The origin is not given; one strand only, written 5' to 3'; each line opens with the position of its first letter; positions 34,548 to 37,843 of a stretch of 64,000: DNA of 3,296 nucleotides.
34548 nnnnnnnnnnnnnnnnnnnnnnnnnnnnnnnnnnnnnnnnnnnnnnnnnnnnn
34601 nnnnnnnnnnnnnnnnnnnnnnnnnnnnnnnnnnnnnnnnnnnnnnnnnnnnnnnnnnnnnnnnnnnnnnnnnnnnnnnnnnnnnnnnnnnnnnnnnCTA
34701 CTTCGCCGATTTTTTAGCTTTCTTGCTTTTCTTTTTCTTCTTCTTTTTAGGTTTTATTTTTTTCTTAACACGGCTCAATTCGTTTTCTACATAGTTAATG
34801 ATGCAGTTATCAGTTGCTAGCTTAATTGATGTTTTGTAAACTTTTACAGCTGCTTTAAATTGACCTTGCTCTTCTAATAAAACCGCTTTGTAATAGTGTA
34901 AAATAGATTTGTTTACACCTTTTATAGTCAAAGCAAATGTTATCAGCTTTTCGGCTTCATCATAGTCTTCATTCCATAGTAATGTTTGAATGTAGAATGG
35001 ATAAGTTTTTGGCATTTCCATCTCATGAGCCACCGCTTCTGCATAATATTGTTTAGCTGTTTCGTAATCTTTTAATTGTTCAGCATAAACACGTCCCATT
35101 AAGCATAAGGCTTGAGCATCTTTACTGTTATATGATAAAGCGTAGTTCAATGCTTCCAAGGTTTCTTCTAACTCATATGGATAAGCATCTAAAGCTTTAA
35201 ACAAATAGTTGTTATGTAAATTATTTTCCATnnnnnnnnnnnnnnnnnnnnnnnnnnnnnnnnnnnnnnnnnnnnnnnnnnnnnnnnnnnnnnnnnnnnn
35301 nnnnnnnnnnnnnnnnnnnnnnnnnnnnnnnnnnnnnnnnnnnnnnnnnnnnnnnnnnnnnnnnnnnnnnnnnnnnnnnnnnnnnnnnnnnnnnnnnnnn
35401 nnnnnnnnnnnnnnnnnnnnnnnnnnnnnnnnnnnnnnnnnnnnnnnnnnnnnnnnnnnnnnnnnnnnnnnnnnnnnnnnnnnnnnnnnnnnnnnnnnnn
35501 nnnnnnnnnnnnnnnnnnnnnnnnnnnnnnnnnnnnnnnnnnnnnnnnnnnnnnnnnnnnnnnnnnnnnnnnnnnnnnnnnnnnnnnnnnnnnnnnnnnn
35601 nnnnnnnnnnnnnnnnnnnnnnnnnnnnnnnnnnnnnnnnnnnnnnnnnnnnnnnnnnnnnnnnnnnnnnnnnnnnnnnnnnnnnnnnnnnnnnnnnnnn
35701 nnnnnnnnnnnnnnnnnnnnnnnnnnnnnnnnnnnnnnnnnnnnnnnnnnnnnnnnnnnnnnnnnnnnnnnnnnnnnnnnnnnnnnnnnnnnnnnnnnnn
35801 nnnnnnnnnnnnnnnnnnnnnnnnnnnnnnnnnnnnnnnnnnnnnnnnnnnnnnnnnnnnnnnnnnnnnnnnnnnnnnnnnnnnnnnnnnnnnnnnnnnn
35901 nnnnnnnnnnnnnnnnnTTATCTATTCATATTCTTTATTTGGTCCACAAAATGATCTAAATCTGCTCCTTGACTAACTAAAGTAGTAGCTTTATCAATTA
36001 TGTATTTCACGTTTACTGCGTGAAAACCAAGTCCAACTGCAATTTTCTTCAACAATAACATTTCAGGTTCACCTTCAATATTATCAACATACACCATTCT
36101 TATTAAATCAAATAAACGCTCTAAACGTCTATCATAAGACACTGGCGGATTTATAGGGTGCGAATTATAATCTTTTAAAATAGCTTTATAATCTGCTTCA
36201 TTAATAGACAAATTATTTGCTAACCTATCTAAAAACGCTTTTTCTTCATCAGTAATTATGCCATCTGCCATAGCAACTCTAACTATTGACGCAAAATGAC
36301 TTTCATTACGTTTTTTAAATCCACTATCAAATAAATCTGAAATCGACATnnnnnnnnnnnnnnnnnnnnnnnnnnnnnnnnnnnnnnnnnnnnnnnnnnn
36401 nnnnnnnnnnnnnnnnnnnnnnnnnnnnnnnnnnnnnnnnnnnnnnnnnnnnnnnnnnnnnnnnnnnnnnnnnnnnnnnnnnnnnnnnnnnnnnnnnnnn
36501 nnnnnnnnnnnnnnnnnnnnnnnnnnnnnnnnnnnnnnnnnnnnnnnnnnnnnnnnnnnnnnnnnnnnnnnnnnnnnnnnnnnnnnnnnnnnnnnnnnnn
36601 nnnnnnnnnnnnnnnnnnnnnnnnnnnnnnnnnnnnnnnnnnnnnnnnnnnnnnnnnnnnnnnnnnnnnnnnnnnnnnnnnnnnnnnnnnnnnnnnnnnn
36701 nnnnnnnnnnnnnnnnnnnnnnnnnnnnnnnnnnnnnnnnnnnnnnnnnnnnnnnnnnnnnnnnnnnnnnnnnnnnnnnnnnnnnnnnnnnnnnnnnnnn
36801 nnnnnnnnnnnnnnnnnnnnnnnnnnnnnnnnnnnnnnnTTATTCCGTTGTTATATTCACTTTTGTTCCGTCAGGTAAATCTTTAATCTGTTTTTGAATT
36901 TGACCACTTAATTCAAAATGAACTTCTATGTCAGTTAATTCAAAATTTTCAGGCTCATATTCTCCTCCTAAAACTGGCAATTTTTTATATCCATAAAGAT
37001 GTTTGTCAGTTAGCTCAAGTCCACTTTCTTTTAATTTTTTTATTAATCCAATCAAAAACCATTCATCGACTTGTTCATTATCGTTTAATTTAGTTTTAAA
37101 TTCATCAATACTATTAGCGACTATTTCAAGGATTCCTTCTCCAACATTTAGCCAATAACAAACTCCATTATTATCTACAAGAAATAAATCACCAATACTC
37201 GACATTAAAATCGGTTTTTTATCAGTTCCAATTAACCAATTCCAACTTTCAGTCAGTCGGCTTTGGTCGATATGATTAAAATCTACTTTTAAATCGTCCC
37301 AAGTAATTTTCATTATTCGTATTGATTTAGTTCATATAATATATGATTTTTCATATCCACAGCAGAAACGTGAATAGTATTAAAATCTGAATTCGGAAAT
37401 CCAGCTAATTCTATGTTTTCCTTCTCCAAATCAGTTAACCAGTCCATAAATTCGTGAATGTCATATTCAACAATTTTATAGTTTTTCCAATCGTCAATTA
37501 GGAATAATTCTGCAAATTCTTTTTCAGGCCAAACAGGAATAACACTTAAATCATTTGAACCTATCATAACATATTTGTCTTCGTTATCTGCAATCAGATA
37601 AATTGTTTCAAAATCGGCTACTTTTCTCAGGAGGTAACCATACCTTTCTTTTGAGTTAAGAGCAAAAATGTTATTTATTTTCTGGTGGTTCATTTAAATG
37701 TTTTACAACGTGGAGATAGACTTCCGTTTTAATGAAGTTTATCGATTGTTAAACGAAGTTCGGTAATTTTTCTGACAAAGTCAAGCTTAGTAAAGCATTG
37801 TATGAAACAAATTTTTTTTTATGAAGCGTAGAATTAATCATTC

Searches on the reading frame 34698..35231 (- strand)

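Call 13: search_protein_families(library=pfam, proteins=[window:34698-35231:-], max_evalue=0.01)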
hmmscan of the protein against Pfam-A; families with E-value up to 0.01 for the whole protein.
window:34698-35231:- (177 aa): 13 families
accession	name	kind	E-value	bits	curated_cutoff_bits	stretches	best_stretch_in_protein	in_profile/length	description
PF14559.12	TPR_19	-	5.6e-08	33.4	25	1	53-97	4-48/68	Tetratricopeptide repeat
PF13424.12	TPR_12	-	6.1e-08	33.2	30.1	1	82-140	11-76/77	Tetratricopeptide repeat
PF23914.1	TPR_CcmH_CycH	-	1.2e-06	28.9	42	1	20-138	31-150/158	Cytochrome c-type biogenesis protein H TPR domain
PF13432.12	TPR_16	-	1.8e-06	28.7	32.7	0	87-139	10-61/65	Tetratricopeptide repeat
PF13181.12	TPR_8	-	2.6e-06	27.6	25.7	1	39-67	1-28/34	Tetratricopeptide repeat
PF07719.23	TPR_2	-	2.7e-06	27.5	27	1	111-142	3-34/34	Tetratricopeptide repeat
PF13428.12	TPR_14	-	6.5e-06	26.8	23.5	0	112-138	4-30/44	Tetratricopeptide repeat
PF00515.34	TPR_1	-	6.9e-06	26.1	27.8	1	111-139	3-31/34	Tetratricopeptide repeat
PF13414.12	TPR_11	-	3e-05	24.1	26.8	0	121-147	6-32/42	TPR repeat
PF13176.12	TPR_7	-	0.00013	22.3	27.9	0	116-141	6-31/36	Tetratricopeptide repeat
PF24575.1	TPR_Slam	-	0.00018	22.3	35.2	0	107-142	45-80/104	Surface lipoprotein assembly modifier, N-terminal TPR repeats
PF13431.12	TPR_17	-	0.00027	21.4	24.4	0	29-61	3-34/34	Tetratricopeptide repeat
PF13174.12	TPR_6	-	0.00029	21.7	26.3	0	41-67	2-27/33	Tetratricopeptide repeat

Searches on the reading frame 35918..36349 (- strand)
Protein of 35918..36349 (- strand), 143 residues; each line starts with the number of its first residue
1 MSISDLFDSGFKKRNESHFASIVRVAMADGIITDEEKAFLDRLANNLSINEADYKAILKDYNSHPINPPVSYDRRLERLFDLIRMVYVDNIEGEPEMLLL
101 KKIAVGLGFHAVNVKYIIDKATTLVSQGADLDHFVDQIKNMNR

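Call 13: search_protein_families(library=pfam, proteins=[window:35918-36349:-], max_evalue=0.01)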
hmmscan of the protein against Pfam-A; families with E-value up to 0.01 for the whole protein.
window:35918-36349:- (143 aa): 2 families
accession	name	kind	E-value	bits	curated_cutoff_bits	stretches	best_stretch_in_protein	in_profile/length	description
PF05099.18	TerB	-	3.1e-08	34.4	24.4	1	22-57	81-116/118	Tellurite resistance protein TerB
PF03735.19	ENT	-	0.0065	16.9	28.5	0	19-60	12-54/71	ENT domain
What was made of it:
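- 35918..36349 (-): TerB-like gene downstream of copy B (partial TerB match only). Pfam PF05099, E = 3e-8, residues 22-57 (call 13).
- Checked: 35918-36349(-) has only a partial TerB match (residues 22-57, E = 3e-8) (call 13).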

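Call 16: find_encoding_contigs(protein=window:35918-36349:-, flank=10000, max_places=10)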
Protein window:35918-36349:- (143 aa): no gene with exactly this product is on record in the collection.

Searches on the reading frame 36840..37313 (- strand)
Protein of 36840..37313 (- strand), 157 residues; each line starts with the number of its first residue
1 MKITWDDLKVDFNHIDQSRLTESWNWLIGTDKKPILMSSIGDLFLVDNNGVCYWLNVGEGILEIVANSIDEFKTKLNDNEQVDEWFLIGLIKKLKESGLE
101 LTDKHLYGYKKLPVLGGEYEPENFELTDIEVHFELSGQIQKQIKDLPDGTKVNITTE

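Call 13: search_protein_families(library=pfam, proteins=[window:36840-37313:-], max_evalue=0.01)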
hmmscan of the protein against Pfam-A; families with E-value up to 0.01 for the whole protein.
window:36840-37313:- (157 aa): 1 family
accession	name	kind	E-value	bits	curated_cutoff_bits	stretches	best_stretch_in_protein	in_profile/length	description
PF08906.16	T6SS_Tdi1_C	-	3.8e-19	68.8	27.4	1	66-139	1-74/75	T6SS immunity protein Tdi1, C-terminal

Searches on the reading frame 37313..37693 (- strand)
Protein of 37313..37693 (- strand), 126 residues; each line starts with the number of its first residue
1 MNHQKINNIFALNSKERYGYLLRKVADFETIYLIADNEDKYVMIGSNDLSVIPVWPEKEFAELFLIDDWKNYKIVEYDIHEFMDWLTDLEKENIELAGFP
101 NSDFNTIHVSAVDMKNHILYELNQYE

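Call 13: search_protein_families(library=pfam, proteins=[window:37313-37693:-], max_evalue=0.01)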
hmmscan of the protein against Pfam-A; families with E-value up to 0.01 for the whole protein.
window:37313-37693:- (126 aa): 1 family
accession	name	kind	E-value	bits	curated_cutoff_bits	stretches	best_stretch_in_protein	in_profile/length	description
PF11042.13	DUF2750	-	4.8e-23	81.6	27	1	18-117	1-101/102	Protein of unknown function (DUF2750)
